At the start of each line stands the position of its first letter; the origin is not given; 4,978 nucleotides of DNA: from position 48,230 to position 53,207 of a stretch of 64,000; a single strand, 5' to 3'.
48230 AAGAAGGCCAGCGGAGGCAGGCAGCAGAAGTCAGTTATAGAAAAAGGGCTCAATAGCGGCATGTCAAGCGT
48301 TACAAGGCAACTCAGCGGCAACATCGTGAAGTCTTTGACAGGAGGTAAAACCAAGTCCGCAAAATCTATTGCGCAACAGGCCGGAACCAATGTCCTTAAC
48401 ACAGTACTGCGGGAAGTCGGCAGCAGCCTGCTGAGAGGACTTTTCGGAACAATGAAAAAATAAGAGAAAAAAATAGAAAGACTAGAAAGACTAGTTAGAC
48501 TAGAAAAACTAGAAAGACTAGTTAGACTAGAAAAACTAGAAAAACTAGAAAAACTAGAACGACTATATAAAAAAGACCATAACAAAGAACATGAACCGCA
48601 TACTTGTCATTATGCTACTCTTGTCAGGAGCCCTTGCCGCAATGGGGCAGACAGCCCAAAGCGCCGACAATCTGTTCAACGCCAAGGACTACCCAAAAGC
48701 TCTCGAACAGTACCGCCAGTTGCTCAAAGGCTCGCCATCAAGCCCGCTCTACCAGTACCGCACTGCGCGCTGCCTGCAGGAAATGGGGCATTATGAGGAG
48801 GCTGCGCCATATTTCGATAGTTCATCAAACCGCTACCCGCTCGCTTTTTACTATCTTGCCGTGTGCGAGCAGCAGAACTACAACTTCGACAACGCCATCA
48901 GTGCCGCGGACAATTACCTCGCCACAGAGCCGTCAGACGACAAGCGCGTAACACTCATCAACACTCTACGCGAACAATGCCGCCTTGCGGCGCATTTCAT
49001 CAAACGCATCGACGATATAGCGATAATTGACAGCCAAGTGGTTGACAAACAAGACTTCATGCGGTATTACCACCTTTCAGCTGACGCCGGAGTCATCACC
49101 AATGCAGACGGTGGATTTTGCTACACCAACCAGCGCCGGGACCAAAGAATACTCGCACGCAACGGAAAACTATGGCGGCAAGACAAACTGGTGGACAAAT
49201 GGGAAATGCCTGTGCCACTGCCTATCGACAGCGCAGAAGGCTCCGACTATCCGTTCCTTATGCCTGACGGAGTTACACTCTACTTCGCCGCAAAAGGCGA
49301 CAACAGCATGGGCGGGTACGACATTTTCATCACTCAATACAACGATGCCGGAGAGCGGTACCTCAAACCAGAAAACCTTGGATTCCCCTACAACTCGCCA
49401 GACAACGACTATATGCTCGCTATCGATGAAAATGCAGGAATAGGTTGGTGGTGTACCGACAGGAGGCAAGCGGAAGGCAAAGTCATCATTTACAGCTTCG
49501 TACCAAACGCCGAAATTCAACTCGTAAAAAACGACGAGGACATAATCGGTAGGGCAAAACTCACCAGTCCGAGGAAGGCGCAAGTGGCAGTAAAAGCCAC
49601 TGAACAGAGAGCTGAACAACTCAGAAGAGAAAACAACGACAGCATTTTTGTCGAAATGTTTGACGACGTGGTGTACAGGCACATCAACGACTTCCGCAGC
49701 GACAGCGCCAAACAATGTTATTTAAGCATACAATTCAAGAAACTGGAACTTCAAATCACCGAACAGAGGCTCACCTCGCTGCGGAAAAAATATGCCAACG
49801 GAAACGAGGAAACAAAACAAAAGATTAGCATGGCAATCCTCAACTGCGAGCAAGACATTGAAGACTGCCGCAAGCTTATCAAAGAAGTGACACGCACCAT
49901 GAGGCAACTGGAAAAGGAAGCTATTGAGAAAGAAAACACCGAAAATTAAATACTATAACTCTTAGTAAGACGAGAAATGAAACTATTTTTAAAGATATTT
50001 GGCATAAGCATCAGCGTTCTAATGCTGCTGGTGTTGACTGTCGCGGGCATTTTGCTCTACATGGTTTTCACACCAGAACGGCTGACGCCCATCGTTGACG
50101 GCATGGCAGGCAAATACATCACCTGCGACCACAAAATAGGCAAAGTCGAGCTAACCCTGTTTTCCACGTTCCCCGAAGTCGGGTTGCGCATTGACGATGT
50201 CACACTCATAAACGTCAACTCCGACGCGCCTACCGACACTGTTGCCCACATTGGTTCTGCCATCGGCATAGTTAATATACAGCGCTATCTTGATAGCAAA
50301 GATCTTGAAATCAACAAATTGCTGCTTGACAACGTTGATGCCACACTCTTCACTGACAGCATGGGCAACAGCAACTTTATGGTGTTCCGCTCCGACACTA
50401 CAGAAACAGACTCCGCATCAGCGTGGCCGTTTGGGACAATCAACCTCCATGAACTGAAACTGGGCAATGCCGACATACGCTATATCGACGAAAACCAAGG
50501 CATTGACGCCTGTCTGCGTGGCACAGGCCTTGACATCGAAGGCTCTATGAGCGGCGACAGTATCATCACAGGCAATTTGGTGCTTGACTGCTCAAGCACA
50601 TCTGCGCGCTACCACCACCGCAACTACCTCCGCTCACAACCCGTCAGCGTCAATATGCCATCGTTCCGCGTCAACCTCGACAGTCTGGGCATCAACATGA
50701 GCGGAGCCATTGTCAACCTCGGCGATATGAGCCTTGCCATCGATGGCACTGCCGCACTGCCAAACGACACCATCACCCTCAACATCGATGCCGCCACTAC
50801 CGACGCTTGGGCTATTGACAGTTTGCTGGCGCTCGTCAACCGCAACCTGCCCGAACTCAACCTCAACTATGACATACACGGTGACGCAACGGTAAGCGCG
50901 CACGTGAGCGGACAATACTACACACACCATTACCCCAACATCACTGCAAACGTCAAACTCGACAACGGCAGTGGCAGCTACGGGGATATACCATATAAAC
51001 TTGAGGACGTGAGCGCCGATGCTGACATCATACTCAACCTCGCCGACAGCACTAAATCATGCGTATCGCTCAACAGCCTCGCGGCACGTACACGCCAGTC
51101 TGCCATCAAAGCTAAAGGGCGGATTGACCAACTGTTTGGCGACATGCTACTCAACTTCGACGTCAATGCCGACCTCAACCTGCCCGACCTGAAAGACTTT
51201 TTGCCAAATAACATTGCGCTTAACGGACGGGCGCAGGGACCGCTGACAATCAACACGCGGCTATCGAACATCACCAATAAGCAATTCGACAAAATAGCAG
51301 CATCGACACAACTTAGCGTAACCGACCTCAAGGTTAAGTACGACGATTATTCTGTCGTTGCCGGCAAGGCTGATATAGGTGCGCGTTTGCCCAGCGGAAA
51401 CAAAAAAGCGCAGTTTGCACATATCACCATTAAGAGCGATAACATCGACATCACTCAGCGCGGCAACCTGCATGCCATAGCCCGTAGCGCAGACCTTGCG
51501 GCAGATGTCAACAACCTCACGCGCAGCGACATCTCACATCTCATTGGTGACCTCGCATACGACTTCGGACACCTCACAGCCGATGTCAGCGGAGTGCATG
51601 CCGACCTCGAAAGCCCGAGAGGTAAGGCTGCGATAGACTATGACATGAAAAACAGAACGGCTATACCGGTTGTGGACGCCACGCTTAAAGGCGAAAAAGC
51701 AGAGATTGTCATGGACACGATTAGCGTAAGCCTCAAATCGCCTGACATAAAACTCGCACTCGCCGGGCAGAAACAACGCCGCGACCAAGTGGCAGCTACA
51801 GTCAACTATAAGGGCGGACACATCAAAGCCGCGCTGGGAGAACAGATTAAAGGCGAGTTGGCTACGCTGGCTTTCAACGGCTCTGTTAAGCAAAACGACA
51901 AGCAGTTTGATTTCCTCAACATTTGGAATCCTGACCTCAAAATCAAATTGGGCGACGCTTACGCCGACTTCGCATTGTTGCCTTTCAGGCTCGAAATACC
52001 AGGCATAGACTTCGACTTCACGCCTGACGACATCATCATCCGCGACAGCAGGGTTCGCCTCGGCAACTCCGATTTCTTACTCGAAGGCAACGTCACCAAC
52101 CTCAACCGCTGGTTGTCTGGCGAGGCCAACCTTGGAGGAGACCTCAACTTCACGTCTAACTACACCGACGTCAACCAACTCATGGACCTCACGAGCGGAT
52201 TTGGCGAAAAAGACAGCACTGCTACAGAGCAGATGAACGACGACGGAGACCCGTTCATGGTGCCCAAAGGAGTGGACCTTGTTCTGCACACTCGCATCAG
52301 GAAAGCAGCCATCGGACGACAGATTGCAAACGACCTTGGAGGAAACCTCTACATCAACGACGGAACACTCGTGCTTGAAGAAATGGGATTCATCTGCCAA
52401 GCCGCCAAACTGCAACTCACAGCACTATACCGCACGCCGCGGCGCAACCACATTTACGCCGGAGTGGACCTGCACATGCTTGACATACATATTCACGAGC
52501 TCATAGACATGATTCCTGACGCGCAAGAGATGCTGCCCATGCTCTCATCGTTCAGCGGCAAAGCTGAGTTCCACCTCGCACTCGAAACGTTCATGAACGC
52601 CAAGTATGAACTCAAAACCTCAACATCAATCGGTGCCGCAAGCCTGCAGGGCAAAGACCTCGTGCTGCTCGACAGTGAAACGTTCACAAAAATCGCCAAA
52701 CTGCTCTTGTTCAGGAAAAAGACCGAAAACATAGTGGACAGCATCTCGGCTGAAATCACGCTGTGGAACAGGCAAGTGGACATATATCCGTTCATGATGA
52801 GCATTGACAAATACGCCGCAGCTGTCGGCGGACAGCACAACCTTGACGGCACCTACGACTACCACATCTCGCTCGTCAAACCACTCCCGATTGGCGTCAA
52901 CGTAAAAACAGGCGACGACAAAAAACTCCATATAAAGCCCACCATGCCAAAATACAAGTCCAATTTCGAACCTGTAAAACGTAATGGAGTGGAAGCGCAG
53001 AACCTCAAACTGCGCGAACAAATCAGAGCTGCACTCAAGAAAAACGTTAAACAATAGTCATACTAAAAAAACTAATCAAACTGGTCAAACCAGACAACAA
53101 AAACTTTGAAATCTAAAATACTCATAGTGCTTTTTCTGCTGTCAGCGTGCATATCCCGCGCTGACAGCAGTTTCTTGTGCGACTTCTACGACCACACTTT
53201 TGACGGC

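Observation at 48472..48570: Arrays of 9-bp ACTAGnnAA repeats placed 8-21 nt upstream of four start codons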

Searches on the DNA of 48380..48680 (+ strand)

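Call 75: search_rna_families(source=window, start=48380, end=48680, threshold=evalue, max_evalue=1)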
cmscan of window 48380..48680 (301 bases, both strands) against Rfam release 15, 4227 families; matches with E-value up to 1: 0.
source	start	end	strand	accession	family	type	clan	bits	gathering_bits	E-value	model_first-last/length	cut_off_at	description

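Call 76: search_dna_similar(query=window:48440-48600:+, collection=plasmids, mode=distant, max_rows=10)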
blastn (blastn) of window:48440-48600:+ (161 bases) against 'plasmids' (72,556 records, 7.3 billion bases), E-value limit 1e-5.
No match.
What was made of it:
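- Tried and rejected: There was no match in the plasmid collection (call 76).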

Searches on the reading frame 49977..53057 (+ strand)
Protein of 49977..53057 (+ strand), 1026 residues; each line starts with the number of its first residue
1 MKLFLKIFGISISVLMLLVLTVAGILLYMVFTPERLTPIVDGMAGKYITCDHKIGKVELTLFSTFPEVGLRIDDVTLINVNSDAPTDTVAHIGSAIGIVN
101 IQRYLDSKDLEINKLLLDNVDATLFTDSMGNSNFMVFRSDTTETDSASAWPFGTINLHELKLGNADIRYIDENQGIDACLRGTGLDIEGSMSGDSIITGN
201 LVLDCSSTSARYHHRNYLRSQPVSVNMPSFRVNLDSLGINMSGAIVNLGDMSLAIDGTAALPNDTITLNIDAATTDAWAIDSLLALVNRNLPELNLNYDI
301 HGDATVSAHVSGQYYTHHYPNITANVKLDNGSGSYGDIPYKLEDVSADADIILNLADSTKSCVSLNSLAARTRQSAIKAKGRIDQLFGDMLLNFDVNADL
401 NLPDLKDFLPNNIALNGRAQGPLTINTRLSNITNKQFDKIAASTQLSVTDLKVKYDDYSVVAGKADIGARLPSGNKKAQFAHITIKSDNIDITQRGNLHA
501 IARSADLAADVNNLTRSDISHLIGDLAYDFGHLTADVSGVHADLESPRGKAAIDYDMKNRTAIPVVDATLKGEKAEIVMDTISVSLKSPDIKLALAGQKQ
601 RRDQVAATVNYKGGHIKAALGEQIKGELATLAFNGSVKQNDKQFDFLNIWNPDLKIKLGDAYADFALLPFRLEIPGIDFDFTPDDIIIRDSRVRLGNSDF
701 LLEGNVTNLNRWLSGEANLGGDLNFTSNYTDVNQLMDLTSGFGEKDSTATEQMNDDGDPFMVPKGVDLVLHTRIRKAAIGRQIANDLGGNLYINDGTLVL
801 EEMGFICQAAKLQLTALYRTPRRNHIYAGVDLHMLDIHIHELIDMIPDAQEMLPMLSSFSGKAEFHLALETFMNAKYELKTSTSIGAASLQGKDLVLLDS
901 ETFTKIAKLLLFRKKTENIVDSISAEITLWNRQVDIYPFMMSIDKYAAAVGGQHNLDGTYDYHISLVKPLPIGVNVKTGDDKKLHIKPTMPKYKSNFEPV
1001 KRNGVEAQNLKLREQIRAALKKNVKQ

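Call 13: search_protein_families(library=pfam, proteins=[window:49977-53057:+])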
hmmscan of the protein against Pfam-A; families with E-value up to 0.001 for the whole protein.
window:49977-53057:+ (1026 aa): 1 family
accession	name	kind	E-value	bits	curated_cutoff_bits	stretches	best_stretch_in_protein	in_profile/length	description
PF05170.20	AsmA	-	3.8e-10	39.7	29.8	1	1-175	1-177/607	AsmA family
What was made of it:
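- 46892..54671 (+): Probable operon: HerA-like ATPase, TPR protein, AsmA-like protein, LTD-domain protein. Two of its three internal junctions carry arrays (48472 live, 53062 decayed). Pfam hits in call 13.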
